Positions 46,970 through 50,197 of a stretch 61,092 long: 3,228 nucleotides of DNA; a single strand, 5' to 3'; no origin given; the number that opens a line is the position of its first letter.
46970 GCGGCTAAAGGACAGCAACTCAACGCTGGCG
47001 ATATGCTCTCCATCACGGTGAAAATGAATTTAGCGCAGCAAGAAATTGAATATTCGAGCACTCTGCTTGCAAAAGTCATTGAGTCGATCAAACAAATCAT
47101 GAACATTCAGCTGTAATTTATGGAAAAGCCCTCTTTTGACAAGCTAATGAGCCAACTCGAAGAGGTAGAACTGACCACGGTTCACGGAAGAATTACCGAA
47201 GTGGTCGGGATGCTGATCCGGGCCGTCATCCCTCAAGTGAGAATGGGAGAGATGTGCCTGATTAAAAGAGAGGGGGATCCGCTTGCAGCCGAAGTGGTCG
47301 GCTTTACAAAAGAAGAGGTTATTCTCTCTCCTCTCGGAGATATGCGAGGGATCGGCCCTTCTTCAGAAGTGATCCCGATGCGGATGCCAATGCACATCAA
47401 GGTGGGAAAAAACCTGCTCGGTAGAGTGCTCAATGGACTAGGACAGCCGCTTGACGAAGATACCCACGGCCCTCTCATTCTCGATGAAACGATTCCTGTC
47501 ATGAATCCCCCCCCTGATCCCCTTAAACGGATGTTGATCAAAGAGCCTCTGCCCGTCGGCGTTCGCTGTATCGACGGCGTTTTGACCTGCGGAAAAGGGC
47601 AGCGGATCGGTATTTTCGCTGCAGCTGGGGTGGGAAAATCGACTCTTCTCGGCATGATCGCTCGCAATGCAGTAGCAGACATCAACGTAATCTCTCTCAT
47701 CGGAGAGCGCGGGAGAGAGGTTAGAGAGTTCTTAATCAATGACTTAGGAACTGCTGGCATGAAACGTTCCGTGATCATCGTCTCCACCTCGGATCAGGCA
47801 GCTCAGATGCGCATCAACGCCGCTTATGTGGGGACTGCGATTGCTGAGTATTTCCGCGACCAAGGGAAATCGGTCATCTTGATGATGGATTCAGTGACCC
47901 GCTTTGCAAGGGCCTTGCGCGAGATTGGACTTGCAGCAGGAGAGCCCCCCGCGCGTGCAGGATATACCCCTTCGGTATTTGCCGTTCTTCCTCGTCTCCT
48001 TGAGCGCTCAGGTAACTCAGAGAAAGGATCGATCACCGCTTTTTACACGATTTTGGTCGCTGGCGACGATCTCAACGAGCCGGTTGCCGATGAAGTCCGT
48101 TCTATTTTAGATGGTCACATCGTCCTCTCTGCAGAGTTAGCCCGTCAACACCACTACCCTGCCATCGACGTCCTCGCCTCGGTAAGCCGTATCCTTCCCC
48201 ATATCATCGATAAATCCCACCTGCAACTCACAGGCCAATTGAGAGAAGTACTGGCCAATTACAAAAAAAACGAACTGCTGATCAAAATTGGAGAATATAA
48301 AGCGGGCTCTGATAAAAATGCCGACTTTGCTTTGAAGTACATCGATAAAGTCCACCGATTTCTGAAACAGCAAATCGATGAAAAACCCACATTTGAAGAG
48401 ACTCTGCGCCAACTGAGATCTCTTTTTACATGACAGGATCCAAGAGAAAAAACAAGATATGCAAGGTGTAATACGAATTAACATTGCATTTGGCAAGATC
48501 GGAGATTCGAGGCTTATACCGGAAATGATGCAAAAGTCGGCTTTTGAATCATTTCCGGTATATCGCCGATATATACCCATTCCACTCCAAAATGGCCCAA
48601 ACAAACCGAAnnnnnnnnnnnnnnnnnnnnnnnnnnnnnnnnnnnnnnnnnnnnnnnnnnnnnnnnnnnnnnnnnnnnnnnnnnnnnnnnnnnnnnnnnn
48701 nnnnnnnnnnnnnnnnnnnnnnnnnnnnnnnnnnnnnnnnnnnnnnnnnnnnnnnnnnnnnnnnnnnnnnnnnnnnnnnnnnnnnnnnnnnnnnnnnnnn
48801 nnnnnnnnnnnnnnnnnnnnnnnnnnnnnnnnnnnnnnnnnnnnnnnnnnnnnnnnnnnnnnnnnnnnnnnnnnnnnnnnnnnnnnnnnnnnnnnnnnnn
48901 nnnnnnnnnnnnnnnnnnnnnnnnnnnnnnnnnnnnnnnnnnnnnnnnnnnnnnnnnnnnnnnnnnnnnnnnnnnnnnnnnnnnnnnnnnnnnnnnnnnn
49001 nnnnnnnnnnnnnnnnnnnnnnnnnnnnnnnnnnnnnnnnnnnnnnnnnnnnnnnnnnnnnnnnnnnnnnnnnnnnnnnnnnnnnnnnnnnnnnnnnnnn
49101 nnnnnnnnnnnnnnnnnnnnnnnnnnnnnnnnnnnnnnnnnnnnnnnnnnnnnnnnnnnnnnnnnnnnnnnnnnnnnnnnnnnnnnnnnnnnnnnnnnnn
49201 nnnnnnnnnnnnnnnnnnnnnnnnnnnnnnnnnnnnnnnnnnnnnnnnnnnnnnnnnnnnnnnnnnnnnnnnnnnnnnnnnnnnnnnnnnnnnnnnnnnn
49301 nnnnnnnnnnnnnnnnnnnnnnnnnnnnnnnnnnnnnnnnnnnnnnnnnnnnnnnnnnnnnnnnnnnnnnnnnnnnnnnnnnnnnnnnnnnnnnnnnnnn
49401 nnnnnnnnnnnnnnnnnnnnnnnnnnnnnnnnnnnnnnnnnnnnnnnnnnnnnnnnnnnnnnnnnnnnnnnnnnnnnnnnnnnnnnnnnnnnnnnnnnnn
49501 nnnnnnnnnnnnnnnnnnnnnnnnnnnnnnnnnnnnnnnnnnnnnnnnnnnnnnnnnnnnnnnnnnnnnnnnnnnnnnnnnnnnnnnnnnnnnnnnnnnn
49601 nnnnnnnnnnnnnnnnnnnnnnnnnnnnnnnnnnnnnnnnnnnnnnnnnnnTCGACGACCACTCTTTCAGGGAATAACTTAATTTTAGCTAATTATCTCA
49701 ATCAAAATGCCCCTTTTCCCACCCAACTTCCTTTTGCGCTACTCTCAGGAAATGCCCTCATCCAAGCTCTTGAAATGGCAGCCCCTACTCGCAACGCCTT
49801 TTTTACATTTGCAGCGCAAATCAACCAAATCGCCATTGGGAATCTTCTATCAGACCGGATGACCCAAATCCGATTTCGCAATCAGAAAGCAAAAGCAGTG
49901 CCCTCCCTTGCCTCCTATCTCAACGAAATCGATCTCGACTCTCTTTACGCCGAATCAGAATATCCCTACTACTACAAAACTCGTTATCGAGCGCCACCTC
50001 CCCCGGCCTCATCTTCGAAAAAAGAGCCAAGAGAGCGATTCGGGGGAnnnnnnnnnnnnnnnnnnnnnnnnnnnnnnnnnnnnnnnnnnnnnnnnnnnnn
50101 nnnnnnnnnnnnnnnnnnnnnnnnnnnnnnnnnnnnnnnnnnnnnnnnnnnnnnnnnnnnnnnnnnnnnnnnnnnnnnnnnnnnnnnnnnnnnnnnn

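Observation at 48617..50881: Beta-propeller autotransporter inserted between sctN and sctO inside the T3SS operon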

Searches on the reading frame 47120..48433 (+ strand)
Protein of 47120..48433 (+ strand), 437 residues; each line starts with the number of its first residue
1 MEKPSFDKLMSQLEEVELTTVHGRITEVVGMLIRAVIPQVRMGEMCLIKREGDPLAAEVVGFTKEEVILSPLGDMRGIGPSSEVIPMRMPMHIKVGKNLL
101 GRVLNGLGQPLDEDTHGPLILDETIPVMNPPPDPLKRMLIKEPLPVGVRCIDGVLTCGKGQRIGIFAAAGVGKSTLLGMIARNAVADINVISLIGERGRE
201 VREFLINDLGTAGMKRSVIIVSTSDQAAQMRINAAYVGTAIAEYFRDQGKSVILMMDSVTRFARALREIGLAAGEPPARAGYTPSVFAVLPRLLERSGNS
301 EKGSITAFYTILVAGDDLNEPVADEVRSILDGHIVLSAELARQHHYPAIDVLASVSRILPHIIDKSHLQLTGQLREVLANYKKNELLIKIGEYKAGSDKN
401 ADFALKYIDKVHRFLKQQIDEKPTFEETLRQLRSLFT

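Call 6: search_protein_families(library=pfam, proteins=[window:47120-48433:+], max_evalue=0.01)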
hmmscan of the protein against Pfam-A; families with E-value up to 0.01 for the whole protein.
window:47120-48433:+ (437 aa): 4 families
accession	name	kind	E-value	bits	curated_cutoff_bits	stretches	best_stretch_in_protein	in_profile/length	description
PF00006.31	ATP-synt_ab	-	3.7e-89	298.4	29.5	1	147-356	1-213/213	ATP synthase alpha/beta family, nucleotide-binding domain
PF18269.6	T3SS_ATPase_C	-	1.5e-23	82.9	22.7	1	364-433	2-71/72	T3SS EscN ATPase C-terminal domain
PF02874.29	ATP-synt_ab_N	-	7e-05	23.7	20.9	1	25-86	1-67/69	ATP synthase alpha/beta family, beta-barrel domain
PF00005.33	ABC_tran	-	0.0036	18.3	25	1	155-188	6-39/137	ABC transporter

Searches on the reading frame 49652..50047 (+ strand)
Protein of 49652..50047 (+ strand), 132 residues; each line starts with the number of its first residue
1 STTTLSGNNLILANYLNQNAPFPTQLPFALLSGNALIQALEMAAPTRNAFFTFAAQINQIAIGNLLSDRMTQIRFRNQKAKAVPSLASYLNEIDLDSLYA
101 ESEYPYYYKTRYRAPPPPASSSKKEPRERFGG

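Call 70: search_solved_structures(query=window:49652-50047:+, max_evalue=1)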
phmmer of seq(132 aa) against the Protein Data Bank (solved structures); distinct sequences matched with E-value up to 1: 1.
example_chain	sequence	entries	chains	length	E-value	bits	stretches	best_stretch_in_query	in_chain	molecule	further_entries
6nyr_A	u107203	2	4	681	1.1e-08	38.6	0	22-77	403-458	Crov588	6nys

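Call 71: search_solved_structures(query=window:49652-50047:+, max_evalue=1, show_alignments=1)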
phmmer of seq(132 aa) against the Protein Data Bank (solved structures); distinct sequences matched with E-value up to 1: 1.
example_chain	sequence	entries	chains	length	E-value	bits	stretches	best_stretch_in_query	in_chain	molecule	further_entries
6nyr_A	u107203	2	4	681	1.1e-08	38.6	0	22-77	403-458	Crov588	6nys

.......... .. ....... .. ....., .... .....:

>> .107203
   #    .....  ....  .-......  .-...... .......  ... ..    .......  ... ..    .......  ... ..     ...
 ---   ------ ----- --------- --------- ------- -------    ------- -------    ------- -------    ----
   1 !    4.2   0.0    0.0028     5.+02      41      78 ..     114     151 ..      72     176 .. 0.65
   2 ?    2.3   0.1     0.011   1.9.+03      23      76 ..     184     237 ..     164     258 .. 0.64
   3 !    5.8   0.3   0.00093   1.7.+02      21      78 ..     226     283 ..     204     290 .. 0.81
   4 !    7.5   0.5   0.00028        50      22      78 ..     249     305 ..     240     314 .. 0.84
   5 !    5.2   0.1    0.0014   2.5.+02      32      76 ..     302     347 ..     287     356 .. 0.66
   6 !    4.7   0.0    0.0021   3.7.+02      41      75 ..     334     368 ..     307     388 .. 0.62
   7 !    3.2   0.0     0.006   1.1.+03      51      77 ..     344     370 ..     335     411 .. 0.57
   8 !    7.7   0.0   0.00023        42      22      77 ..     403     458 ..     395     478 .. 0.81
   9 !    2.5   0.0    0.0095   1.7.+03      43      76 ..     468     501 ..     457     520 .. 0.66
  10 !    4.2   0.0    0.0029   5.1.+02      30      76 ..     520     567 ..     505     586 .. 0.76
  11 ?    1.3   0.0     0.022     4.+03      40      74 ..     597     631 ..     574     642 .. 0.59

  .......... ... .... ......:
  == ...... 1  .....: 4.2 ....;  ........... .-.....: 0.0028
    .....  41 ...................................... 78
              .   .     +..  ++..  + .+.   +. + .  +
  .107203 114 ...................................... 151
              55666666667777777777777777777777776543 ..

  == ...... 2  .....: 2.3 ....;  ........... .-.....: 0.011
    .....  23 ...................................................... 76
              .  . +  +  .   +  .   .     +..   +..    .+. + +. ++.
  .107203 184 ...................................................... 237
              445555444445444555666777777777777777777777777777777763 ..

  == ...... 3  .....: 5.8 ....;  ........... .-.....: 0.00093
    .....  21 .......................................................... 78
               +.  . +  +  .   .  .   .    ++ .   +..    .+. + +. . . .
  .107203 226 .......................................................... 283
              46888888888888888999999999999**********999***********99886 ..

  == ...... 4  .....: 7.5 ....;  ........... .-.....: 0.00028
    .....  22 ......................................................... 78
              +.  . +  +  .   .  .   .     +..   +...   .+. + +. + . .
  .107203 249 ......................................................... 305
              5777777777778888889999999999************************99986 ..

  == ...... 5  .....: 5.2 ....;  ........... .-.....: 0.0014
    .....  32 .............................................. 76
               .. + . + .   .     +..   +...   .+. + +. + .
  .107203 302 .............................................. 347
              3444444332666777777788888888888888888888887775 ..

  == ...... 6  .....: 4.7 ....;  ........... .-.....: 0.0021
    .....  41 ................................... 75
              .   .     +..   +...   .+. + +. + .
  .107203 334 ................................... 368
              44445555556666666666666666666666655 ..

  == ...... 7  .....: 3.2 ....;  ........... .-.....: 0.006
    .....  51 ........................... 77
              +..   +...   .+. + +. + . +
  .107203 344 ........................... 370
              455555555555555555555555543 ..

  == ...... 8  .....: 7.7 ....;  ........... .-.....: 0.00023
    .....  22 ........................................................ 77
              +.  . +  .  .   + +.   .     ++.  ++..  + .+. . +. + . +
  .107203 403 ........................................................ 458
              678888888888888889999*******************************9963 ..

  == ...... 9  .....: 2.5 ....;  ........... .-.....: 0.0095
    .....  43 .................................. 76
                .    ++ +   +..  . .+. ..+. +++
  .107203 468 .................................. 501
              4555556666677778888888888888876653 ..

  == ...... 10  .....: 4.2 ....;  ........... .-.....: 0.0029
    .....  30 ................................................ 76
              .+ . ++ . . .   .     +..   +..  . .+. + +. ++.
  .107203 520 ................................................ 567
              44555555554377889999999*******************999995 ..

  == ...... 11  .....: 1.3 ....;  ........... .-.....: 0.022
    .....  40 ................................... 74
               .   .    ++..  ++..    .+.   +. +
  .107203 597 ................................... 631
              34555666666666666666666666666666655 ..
